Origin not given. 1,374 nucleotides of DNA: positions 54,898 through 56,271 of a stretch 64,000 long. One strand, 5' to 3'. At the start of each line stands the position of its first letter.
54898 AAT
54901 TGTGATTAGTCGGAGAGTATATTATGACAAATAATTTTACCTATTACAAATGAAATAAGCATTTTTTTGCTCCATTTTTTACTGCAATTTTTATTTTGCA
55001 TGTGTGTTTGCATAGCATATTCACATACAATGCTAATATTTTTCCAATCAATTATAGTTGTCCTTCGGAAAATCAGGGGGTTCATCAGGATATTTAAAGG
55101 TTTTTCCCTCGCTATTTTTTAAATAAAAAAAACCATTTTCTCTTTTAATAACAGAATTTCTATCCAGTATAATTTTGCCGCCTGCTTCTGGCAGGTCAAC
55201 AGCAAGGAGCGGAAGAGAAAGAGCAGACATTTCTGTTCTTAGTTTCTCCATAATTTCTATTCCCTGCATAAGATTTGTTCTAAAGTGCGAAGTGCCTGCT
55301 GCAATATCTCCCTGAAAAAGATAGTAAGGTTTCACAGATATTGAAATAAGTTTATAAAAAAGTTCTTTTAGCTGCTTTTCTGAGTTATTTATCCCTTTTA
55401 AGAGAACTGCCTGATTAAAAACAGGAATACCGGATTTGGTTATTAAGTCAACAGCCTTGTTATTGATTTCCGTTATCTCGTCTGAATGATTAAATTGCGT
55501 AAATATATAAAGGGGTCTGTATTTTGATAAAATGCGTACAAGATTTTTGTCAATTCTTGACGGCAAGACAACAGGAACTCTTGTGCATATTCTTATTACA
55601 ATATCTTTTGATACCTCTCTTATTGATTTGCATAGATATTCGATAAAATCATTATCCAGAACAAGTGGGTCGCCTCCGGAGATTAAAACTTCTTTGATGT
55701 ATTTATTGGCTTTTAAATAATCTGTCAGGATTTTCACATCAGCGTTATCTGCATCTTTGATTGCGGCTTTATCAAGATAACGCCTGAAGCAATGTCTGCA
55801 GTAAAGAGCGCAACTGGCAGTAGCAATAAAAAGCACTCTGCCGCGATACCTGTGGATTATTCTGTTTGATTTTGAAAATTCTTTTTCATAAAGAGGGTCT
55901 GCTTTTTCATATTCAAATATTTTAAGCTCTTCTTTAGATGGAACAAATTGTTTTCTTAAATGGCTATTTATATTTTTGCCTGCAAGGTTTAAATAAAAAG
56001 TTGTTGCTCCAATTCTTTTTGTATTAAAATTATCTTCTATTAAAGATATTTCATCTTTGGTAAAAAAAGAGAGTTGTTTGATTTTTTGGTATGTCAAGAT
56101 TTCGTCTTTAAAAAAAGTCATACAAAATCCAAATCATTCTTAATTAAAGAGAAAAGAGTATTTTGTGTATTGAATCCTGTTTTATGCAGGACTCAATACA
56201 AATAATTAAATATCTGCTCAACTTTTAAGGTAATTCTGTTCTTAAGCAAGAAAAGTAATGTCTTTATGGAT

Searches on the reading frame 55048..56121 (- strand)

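Call 68: search_protein_families(library=pfam, proteins=[window:55048-56121:-], max_evalue=0.00001)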
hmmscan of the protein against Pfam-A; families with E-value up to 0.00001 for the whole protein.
window:55048-56121:- (357 aa): 2 families
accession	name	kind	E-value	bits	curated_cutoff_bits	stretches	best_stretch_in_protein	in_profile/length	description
PF04055.27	Radical_SAM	-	7.8e-10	39.6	29.5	1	100-253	3-164/166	Radical SAM superfamily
PF13353.11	Fer4_12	-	2.4e-06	28.4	22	1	97-173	8-83/137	4Fe-4S single cluster domain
